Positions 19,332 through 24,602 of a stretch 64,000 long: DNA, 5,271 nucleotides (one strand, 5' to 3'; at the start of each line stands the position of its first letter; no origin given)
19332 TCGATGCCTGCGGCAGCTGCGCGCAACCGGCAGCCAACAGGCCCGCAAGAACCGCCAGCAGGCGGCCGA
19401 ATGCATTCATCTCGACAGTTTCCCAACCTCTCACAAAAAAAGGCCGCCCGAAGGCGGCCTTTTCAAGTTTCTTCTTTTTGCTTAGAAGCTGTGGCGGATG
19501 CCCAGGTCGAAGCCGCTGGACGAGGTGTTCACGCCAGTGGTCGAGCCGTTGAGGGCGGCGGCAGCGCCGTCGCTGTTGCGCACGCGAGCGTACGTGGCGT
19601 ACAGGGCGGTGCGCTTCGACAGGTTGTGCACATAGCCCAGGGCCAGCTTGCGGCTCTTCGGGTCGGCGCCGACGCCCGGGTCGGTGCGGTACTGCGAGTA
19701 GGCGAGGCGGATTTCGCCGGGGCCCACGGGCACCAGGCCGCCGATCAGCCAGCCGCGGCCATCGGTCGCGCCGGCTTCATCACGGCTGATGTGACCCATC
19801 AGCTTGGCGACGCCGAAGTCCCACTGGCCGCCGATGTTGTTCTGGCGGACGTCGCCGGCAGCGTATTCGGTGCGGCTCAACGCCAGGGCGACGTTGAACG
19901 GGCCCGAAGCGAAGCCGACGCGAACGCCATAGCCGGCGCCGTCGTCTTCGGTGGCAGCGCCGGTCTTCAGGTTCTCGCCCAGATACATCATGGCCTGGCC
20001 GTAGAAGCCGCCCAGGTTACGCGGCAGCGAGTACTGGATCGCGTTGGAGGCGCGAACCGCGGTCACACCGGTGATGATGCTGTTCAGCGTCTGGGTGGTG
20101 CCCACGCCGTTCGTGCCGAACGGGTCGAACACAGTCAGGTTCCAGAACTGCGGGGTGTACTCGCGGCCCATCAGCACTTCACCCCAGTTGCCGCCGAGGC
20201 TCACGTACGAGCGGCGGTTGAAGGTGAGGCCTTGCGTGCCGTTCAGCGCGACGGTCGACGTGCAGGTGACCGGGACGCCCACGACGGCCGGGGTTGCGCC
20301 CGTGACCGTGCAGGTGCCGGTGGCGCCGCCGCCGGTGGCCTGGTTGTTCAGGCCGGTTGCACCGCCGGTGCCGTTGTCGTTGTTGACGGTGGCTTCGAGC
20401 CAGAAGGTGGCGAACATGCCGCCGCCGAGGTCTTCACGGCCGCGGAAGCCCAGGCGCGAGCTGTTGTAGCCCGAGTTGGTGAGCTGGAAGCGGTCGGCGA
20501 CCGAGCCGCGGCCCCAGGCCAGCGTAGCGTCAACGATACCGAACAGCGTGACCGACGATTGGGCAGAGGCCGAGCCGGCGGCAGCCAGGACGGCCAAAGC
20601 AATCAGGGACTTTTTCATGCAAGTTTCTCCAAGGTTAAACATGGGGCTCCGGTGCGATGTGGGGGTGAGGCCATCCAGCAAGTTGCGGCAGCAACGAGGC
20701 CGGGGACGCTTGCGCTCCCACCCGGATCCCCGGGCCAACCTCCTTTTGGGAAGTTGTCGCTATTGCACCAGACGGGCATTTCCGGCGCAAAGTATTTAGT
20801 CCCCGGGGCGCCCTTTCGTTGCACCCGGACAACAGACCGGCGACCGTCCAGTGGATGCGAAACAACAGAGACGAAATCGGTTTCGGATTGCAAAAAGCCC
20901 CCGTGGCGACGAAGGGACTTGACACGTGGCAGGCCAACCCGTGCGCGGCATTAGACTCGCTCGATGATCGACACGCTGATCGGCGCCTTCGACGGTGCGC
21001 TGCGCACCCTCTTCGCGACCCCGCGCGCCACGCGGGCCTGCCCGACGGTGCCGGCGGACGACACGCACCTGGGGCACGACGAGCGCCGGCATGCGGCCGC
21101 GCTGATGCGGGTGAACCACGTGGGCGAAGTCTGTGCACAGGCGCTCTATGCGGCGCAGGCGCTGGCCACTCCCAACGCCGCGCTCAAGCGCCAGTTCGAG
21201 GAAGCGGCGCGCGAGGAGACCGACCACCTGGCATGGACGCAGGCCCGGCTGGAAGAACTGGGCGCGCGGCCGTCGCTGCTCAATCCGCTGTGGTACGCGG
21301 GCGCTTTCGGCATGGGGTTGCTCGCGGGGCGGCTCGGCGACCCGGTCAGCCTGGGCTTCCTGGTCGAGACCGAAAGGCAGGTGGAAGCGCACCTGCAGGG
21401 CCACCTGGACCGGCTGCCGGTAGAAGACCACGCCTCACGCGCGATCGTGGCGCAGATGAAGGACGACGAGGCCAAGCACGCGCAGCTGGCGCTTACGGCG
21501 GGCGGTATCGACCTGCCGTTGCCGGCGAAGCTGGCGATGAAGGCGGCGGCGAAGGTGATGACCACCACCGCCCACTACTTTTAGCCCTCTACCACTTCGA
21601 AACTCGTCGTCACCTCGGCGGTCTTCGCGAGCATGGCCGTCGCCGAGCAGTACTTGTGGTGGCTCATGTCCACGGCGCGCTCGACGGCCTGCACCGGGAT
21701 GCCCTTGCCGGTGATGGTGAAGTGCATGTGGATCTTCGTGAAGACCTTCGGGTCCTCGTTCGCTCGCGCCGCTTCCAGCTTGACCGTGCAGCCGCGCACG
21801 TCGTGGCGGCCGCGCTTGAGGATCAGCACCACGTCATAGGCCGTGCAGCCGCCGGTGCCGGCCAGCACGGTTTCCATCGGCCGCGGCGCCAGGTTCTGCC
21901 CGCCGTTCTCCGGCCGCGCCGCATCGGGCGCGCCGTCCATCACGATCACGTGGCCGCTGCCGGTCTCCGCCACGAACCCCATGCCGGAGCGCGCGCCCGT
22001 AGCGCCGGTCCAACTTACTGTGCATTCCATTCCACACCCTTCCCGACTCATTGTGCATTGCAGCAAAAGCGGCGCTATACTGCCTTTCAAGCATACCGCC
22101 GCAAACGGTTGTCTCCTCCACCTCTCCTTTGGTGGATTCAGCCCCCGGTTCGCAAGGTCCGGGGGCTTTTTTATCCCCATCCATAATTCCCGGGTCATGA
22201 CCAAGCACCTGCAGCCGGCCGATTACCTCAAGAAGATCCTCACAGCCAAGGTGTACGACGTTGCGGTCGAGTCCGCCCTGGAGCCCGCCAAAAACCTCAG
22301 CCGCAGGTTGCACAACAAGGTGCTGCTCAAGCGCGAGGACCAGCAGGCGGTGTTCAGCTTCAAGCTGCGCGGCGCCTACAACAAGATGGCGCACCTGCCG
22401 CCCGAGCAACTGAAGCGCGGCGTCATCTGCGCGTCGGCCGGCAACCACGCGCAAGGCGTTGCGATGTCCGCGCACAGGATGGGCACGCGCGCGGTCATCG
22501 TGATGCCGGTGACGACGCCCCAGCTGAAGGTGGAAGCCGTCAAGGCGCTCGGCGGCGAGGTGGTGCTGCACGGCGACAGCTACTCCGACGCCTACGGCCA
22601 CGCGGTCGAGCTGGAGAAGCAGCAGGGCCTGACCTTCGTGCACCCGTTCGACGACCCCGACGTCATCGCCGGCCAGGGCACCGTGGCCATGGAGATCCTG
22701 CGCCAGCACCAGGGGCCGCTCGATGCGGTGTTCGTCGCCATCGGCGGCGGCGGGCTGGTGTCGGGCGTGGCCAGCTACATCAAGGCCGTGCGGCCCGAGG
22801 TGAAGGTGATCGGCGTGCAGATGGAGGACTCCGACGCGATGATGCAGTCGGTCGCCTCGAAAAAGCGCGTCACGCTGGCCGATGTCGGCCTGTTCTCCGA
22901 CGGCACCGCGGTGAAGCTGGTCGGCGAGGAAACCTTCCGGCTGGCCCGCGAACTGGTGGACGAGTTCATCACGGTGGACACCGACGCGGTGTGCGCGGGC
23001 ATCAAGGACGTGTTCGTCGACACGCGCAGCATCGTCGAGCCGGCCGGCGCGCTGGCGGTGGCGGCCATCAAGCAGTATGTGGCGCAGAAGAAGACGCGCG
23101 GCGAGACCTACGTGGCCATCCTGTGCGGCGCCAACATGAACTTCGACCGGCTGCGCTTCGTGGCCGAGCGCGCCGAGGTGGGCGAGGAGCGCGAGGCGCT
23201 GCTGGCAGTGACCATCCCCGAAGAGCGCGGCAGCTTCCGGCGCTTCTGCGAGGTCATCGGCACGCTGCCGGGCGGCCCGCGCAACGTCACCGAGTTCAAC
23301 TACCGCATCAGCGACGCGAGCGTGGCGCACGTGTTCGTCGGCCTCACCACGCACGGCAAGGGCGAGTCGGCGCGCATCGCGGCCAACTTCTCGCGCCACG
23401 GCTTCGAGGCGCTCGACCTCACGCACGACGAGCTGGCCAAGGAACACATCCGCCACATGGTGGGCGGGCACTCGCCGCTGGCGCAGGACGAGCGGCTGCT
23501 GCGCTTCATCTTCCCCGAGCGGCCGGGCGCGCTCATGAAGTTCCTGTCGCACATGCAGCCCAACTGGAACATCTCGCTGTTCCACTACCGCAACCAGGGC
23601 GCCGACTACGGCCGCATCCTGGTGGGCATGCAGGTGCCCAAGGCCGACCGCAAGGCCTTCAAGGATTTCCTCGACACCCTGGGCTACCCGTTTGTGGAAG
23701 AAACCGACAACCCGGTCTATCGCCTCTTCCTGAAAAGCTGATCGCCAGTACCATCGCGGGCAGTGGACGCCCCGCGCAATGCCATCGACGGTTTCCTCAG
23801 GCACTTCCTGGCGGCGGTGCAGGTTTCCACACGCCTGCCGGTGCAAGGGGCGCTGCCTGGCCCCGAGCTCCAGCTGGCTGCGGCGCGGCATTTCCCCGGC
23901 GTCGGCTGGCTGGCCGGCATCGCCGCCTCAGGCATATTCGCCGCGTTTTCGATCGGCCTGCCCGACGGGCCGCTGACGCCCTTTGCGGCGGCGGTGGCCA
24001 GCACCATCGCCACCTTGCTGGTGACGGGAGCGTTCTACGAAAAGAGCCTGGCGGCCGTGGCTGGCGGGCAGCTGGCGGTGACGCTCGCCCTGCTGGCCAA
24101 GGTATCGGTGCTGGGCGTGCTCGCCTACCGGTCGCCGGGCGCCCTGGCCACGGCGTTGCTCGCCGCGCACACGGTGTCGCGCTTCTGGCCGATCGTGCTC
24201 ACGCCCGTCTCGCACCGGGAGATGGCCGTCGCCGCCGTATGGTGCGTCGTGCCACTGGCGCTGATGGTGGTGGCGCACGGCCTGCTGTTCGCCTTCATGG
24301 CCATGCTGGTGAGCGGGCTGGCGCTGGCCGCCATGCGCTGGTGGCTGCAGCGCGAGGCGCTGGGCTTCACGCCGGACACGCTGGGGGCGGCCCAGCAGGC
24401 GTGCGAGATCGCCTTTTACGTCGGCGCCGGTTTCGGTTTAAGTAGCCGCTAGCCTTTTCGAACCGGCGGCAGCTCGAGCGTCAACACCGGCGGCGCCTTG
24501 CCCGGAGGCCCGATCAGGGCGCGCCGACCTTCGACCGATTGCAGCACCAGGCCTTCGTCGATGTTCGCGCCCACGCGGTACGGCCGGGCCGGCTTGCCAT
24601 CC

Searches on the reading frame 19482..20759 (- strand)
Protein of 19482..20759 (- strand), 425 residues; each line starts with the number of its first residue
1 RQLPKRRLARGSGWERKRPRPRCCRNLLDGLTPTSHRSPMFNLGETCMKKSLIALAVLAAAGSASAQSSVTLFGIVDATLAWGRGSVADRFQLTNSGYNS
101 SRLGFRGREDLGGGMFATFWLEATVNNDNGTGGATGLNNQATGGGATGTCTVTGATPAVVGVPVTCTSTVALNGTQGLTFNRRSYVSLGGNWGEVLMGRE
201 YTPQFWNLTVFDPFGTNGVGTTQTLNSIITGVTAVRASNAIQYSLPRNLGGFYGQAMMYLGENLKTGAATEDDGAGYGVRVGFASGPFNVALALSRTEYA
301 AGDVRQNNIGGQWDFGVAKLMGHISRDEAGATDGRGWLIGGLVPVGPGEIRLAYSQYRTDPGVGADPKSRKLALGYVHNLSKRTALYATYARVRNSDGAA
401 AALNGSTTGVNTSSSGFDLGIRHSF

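Call 18: search_protein_families(library=pfam, max_evalue=0.001, proteins=[window:19482-20759:-])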
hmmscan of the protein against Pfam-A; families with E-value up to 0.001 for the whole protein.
window:19482-20759:- (425 aa): 1 family
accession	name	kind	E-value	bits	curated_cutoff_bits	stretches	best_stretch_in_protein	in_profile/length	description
PF13609.12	Porin_4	-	8.8e-60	203.5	27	1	54-397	1-309/310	Gram-negative porin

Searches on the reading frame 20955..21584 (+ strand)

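Call 18: search_protein_families(library=pfam, max_evalue=0.001, proteins=[window:20955-21584:+])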
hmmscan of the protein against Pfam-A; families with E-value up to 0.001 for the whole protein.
window:20955-21584:+ (209 aa): 1 family
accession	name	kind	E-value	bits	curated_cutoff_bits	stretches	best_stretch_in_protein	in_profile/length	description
PF03232.19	COQ7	-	1.6e-43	148.7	23.5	1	46-206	2-169/169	Ubiquinone biosynthesis protein COQ7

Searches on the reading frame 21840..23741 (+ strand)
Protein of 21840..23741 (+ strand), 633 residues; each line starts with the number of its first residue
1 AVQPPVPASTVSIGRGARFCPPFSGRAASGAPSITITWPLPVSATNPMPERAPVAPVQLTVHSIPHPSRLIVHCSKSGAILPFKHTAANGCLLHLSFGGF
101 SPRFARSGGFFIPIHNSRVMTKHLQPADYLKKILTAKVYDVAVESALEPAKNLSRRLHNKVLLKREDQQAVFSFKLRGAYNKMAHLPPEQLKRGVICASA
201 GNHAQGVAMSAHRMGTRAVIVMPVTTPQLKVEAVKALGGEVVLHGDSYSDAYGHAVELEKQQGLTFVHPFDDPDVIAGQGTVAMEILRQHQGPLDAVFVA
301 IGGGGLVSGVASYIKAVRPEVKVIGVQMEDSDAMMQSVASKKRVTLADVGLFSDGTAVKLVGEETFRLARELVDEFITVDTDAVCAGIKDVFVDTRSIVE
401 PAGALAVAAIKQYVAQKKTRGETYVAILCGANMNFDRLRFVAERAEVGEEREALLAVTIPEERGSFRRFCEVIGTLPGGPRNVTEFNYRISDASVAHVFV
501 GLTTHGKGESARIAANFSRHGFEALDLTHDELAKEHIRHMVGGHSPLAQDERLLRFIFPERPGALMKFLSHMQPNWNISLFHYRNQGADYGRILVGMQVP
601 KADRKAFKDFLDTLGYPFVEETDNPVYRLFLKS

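Call 18: search_protein_families(library=pfam, max_evalue=0.001, proteins=[window:21840-23741:+])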
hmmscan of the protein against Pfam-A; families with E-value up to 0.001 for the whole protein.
window:21840-23741:+ (633 aa): 2 families
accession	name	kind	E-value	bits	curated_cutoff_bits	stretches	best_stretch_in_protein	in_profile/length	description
PF00291.31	PALP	-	2e-76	257.6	35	1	146-430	9-295/295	Pyridoxal-phosphate dependent enzyme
PF00585.24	Thr_dehydrat_C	-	5.4e-46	154.8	27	2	549-631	8-91/91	C-terminal regulatory domain of Threonine dehydratase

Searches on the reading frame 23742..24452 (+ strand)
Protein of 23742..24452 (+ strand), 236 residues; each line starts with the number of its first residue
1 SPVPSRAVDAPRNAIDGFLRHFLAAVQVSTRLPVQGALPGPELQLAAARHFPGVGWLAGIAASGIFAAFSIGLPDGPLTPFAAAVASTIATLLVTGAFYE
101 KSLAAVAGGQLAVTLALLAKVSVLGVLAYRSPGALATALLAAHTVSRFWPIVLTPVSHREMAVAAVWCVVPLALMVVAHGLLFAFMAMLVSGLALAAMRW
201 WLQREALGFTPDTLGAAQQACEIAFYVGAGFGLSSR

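Call 18: search_protein_families(library=pfam, max_evalue=0.001, proteins=[window:23742-24452:+])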
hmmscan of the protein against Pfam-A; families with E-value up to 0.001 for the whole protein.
window:23742-24452:+ (236 aa): 1 family
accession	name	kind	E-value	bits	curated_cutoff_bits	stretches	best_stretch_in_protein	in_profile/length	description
PF02654.20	CobS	-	1.9e-12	48.2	23.2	2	107-227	92-207/207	Cobalamin-5-phosphate synthase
